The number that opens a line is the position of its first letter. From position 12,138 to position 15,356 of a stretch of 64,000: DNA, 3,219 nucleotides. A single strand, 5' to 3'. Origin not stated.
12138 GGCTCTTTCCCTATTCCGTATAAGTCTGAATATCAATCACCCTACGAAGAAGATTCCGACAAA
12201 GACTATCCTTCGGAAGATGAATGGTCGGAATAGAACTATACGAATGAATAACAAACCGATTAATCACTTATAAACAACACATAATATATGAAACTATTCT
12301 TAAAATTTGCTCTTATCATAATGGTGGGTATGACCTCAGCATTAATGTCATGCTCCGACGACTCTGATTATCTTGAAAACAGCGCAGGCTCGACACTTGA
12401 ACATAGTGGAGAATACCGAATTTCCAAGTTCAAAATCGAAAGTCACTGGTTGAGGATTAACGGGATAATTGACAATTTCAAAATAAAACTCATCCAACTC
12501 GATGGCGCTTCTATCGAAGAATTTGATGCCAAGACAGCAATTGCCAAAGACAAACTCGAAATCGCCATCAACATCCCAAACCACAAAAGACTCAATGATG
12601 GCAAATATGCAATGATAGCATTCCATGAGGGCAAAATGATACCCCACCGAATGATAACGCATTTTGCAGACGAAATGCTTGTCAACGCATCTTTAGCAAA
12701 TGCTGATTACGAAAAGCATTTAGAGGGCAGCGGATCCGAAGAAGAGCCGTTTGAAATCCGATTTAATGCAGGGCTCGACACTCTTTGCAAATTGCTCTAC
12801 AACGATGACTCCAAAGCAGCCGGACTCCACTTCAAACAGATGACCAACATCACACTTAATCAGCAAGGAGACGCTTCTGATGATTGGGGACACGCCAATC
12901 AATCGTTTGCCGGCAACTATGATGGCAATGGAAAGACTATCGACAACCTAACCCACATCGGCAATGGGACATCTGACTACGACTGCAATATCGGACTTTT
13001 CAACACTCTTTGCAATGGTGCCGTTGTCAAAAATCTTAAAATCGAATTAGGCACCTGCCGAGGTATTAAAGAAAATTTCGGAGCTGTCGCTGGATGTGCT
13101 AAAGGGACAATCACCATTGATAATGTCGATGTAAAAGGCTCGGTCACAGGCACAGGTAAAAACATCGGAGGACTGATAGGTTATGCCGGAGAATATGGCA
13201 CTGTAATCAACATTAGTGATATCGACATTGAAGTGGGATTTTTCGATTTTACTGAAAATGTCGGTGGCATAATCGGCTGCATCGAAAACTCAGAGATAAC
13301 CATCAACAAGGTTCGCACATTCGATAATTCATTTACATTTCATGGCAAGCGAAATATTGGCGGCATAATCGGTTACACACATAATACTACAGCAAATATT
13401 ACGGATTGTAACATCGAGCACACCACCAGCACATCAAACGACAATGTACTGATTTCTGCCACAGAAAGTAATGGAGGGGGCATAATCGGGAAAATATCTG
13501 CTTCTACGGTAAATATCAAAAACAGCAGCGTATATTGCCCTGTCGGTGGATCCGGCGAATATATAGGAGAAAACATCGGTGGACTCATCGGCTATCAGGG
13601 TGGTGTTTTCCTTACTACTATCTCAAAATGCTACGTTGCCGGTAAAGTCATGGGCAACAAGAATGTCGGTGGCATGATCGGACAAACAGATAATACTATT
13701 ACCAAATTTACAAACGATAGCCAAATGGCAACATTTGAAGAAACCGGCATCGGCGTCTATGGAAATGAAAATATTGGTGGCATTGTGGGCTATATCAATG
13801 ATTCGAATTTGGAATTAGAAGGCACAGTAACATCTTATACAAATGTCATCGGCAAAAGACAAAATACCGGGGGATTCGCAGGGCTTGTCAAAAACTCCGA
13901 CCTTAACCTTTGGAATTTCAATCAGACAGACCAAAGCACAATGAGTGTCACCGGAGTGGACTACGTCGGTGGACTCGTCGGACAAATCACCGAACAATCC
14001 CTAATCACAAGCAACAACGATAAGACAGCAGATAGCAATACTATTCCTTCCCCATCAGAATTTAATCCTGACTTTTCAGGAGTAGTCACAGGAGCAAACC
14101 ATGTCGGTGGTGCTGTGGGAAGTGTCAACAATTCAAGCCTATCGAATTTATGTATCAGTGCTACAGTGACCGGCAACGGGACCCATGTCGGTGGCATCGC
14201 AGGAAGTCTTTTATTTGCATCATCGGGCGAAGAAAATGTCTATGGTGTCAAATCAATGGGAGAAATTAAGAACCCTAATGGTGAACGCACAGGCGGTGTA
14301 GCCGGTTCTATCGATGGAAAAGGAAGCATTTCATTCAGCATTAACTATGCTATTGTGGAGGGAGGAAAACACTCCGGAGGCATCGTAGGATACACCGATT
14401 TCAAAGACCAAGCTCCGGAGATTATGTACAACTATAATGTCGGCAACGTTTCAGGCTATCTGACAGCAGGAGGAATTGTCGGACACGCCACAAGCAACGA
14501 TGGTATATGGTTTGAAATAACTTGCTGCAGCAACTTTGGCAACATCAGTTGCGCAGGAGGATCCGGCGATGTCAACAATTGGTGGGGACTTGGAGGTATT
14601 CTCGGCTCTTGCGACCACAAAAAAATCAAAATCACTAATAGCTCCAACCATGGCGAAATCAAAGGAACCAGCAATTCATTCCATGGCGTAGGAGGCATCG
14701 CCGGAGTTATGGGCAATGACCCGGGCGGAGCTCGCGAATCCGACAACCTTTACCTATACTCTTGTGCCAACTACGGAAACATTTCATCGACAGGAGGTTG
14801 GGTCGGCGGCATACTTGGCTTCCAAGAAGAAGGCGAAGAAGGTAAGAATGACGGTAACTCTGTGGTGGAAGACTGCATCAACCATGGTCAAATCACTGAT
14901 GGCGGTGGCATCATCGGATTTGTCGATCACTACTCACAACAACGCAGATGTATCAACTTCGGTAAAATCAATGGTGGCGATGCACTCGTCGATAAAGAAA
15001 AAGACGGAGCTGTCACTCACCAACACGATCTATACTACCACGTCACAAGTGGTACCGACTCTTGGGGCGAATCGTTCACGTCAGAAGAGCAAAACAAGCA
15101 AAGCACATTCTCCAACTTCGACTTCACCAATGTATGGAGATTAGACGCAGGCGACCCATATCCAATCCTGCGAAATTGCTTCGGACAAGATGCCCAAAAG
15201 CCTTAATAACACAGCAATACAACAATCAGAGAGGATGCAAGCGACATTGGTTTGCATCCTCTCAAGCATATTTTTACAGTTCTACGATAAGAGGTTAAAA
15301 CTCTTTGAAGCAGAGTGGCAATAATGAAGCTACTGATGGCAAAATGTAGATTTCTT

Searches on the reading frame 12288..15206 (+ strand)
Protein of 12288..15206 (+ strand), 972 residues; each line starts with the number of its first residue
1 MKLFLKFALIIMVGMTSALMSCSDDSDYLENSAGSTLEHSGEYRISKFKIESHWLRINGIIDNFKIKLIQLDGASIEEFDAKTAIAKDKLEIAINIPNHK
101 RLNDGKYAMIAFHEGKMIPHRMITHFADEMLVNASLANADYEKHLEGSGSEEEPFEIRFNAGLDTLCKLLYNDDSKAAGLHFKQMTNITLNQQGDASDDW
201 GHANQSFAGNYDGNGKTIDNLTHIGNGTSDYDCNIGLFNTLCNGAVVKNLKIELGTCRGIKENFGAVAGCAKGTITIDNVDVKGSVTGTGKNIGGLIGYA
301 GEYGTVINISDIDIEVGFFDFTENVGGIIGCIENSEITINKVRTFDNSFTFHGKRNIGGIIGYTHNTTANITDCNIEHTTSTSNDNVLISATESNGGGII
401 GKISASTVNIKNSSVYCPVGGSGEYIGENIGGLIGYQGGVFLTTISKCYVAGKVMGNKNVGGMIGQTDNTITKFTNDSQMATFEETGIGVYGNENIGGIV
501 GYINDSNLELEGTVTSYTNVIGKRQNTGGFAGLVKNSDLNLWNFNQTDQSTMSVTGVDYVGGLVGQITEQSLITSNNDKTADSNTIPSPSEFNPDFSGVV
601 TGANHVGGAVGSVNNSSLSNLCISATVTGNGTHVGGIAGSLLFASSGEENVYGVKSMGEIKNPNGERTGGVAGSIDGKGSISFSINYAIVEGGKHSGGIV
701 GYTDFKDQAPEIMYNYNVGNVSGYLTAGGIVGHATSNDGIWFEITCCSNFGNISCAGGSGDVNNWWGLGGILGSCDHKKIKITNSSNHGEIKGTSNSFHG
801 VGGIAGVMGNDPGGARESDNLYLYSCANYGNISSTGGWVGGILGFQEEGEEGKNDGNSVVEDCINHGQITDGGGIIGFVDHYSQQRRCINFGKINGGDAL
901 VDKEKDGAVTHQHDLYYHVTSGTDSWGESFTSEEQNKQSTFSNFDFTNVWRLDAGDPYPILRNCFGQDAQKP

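Call 55: search_protein_families(library=pfam, proteins=[window:12288-15206:+], max_evalue=0.001)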
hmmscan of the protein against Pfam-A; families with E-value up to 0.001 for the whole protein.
window:12288-15206:+ (972 aa): 1 family
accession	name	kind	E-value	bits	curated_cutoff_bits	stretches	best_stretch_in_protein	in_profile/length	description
PF07581.17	Glug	-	8.7e-07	29.4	20.5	0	427-454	2-27/28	The GLUG motif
